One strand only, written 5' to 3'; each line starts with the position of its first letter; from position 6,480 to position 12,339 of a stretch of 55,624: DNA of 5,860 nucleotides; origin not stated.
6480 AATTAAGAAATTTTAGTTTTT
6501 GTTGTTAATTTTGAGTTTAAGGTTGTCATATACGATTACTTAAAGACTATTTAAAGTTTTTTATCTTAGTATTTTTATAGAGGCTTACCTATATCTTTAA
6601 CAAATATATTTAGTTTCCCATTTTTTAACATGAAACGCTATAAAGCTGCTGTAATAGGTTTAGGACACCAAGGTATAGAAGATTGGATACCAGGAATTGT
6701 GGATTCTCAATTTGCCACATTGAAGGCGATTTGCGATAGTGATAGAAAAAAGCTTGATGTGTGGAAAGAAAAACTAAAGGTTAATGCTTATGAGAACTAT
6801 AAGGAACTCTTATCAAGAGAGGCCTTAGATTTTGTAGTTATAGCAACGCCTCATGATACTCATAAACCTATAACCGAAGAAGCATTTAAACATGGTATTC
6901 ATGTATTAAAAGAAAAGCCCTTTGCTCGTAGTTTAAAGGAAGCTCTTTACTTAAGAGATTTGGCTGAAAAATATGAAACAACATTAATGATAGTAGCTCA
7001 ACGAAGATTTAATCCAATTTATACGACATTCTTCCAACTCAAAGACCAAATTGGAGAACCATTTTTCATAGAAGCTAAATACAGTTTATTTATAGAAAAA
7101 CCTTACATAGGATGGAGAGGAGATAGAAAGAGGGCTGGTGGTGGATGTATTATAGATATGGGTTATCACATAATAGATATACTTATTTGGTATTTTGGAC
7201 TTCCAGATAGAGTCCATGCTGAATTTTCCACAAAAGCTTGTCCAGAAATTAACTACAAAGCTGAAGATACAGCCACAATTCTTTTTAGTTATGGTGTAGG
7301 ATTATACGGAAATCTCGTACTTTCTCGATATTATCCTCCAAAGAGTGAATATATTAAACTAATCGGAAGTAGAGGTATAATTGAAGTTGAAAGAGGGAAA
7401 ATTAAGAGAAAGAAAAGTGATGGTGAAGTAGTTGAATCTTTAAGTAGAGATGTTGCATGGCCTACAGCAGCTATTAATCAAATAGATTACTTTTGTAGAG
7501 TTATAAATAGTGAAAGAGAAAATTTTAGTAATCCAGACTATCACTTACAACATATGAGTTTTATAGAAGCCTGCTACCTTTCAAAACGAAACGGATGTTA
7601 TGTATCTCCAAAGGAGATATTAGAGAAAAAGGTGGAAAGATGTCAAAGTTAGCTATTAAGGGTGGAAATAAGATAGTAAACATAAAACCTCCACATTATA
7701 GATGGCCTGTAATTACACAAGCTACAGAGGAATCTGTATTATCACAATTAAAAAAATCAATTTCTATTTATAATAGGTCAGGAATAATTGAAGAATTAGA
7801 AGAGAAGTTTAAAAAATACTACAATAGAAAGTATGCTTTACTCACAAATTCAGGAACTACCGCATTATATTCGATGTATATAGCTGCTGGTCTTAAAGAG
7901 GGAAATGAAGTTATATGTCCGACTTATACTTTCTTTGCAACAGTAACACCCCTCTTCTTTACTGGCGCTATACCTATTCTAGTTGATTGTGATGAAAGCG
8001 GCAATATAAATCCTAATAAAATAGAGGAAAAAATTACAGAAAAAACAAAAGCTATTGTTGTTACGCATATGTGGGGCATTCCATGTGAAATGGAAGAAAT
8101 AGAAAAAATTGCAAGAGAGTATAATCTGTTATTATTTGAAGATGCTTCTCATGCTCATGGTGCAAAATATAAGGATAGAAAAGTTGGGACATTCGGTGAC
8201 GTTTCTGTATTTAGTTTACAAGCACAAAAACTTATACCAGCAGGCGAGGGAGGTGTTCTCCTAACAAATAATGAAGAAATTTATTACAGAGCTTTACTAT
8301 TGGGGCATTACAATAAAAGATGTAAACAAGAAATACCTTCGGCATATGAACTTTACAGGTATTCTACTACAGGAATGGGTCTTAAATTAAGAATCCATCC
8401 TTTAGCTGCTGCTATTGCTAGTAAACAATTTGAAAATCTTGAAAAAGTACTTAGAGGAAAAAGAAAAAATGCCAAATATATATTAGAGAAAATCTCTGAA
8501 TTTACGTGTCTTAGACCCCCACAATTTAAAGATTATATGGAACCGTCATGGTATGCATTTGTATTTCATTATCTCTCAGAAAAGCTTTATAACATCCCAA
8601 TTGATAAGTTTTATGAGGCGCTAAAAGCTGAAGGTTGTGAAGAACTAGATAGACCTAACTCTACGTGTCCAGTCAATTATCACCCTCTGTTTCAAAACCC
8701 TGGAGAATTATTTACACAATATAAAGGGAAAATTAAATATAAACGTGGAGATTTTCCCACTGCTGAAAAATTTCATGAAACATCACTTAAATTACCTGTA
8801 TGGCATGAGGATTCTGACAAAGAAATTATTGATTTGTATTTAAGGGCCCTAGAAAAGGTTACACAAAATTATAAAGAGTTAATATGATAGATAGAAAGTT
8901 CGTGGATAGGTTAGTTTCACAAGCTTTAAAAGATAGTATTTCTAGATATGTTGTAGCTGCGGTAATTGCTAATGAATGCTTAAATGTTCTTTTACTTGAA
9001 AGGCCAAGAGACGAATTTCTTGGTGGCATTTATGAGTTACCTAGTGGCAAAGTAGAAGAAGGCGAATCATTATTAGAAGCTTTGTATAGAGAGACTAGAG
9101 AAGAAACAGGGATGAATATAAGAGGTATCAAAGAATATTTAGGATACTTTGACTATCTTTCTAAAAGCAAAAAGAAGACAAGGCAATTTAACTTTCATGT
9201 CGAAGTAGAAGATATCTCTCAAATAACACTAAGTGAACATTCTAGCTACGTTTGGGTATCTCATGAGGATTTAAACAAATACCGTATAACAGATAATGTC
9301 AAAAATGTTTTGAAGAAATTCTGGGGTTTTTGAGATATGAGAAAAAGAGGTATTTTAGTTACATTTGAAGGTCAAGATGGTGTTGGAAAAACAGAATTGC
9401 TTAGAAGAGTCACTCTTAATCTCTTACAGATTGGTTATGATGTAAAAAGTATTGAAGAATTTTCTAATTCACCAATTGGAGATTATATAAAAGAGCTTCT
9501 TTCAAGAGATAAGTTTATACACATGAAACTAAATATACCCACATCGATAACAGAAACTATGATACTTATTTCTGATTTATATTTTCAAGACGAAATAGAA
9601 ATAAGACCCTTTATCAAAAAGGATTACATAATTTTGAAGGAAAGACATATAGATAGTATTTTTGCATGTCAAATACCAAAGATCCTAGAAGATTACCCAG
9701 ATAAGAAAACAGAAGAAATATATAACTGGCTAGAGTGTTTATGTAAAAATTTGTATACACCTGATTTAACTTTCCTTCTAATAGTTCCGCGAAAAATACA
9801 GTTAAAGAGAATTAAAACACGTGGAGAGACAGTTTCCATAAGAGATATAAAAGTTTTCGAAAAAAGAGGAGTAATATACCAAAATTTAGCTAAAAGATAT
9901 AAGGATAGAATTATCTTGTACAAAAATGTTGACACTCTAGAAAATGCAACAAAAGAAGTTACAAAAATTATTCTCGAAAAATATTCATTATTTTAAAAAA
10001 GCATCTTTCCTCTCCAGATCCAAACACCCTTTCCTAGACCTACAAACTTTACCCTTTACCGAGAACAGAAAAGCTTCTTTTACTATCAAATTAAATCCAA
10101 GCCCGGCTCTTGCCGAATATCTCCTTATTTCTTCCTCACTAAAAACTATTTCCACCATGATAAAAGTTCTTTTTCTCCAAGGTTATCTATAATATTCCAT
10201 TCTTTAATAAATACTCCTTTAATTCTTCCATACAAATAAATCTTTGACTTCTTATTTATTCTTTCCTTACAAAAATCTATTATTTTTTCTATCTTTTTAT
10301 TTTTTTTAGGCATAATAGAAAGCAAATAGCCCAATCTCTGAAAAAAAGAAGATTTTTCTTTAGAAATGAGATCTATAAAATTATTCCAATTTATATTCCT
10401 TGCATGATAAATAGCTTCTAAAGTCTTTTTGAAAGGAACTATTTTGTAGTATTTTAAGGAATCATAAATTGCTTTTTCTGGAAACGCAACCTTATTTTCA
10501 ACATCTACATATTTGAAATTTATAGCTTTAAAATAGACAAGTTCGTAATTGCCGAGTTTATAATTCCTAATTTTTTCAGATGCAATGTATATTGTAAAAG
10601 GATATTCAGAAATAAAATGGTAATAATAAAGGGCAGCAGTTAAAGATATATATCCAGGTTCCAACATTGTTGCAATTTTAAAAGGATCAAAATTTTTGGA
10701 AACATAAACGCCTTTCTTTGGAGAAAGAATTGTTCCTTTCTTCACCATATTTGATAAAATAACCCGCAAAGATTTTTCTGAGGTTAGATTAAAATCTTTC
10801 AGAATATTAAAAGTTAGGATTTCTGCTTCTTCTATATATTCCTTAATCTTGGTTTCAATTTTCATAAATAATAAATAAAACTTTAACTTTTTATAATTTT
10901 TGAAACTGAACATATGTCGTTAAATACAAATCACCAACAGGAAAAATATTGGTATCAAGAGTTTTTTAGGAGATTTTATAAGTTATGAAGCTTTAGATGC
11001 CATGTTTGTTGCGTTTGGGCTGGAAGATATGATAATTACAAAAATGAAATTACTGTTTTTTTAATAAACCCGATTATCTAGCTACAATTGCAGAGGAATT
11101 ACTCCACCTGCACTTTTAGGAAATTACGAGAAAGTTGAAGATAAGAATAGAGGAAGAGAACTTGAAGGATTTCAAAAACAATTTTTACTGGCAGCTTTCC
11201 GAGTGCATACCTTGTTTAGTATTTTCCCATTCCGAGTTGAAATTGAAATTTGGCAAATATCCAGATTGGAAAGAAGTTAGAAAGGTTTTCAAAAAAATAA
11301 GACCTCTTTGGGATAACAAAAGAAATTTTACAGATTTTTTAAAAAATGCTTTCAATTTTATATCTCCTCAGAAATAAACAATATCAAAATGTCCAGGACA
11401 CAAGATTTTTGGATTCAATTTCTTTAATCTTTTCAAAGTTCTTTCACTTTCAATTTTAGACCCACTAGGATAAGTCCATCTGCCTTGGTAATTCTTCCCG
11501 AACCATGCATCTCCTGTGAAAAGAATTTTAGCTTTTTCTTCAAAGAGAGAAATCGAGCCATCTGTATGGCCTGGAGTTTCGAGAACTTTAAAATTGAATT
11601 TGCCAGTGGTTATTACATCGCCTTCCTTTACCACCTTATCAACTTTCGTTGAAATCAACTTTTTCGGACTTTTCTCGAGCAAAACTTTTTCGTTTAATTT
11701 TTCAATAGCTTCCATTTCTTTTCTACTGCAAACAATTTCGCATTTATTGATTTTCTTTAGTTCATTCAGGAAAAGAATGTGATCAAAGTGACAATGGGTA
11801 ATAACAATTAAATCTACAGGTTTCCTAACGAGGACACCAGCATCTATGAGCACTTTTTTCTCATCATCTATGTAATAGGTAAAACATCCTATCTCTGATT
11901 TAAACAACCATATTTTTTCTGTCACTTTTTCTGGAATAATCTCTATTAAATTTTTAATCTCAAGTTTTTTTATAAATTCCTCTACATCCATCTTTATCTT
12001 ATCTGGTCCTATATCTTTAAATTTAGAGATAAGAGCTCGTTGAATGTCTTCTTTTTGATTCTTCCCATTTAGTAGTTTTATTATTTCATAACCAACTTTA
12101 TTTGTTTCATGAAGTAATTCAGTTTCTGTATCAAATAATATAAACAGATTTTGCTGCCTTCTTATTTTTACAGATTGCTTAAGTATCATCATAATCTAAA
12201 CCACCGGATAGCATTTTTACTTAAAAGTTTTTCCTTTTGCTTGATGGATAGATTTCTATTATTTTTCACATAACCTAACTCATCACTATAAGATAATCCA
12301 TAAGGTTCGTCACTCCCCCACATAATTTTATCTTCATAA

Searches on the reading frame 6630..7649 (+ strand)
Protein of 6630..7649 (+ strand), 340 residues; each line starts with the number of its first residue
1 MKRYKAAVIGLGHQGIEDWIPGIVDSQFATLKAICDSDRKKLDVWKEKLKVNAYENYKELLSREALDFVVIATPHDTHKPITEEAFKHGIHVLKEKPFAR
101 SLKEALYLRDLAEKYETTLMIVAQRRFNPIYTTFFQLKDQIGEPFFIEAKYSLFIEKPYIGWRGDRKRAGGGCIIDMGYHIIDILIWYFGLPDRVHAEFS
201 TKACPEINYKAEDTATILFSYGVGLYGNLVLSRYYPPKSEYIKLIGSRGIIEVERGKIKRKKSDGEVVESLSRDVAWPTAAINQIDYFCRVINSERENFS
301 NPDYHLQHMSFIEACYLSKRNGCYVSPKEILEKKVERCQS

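Call 12: search_protein_families(library=pfam, proteins=[window:6630-7649:+], max_evalue=0.001)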
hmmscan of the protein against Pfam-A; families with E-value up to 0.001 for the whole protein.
window:6630-7649:+ (340 aa): 3 families
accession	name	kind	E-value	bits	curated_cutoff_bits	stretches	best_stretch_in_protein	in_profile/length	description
PF01408.29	GFO_IDH_MocA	-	2.3e-22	80.3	24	1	5-121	2-118/120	Oxidoreductase family, NAD-binding Rossmann fold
PF22725.1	GFO_IDH_MocA_C3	-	1e-19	71.2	27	1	140-252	12-124/124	GFO/IDH/MocA C-terminal domain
PF02894.22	GFO_IDH_MocA_C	-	7.3e-15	55.8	22.9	1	139-325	7-216/218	Oxidoreductase family, C-terminal alpha/beta domain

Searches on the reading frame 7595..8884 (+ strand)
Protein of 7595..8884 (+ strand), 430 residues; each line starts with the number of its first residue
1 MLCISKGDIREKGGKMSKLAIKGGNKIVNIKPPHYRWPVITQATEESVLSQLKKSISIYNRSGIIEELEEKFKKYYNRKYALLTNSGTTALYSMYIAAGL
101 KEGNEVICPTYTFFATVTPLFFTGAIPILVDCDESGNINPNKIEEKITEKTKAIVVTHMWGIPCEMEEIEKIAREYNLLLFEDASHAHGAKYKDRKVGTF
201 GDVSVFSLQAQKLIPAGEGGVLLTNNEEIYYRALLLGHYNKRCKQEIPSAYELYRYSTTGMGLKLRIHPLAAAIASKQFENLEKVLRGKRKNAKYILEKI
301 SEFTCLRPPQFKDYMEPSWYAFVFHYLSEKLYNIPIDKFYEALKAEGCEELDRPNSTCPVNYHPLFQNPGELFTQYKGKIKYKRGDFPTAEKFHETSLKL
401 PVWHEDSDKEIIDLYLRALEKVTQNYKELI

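Call 12: search_protein_families(library=pfam, proteins=[window:7595-8884:+], max_evalue=0.001)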
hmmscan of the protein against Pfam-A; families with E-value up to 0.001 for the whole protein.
window:7595-8884:+ (430 aa): 5 families
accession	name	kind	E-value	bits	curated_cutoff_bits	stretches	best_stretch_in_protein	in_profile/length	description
PF01041.23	DegT_DnrJ_EryC1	-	4.2e-76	257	19.8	1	62-411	23-352/360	DegT/DnrJ/EryC1/StrS aminotransferase family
PF00155.27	Aminotran_1_2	-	5.9e-12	45.9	19.7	1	38-191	20-193/361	Aminotransferase class I and II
PF01212.27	Beta_elim_lyase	-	5.1e-10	39.6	27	1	58-246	27-215/288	Beta-eliminating lyase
PF00266.25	Aminotran_5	-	4.6e-07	29.6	21.5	1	64-307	44-298/371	Aminotransferase class-V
PF01053.26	Cys_Met_Meta_PP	-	6.7e-07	28.6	27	1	50-198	37-188/381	Cys/Met metabolism PLP-dependent enzyme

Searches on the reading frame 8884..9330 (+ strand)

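Call 12: search_protein_families(library=pfam, proteins=[window:8884-9330:+], max_evalue=0.001)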
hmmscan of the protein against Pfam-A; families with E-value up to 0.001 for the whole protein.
window:8884-9330:+ (149 aa): 2 families
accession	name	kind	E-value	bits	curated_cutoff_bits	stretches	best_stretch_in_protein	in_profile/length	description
PF00293.34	NUDIX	-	2.6e-17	63.5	21.1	1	22-145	4-133/134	NUDIX domain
PF14815.12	NUDIX_4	-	1.5e-10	41.3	35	1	25-144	2-112/113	NUDIX domain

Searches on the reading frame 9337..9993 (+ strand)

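Call 12: search_protein_families(library=pfam, proteins=[window:9337-9993:+], max_evalue=0.001)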
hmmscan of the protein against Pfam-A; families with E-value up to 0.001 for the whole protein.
window:9337-9993:+ (219 aa): 1 family
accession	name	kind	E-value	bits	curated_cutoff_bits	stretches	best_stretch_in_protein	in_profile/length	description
PF02223.23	Thymidylate_kin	-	6e-15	55.9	27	1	10-204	1-181/185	Thymidylate kinase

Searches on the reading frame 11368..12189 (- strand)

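Call 12: search_protein_families(library=pfam, proteins=[window:11368-12189:-], max_evalue=0.001)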
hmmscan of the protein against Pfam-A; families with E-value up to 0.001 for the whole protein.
window:11368-12189:- (273 aa): 4 families
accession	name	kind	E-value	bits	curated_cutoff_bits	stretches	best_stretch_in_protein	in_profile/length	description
PF00753.33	Lactamase_B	-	5.2e-26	92.2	22.7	1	122-267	41-196/196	Metallo-beta-lactamase superfamily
PF05402.18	PqqD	-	1.4e-09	38.6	23.4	1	17-82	3-67/67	Coenzyme PQQ synthesis protein D (PqqD)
PF19583.5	ODP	-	2.6e-06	27.9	27.2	1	124-231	40-139/194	ODP family beta lactamase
PF12706.13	Lactamase_B_2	-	1.4e-05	25.2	27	1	123-197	29-100/200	Beta-lactamase superfamily domain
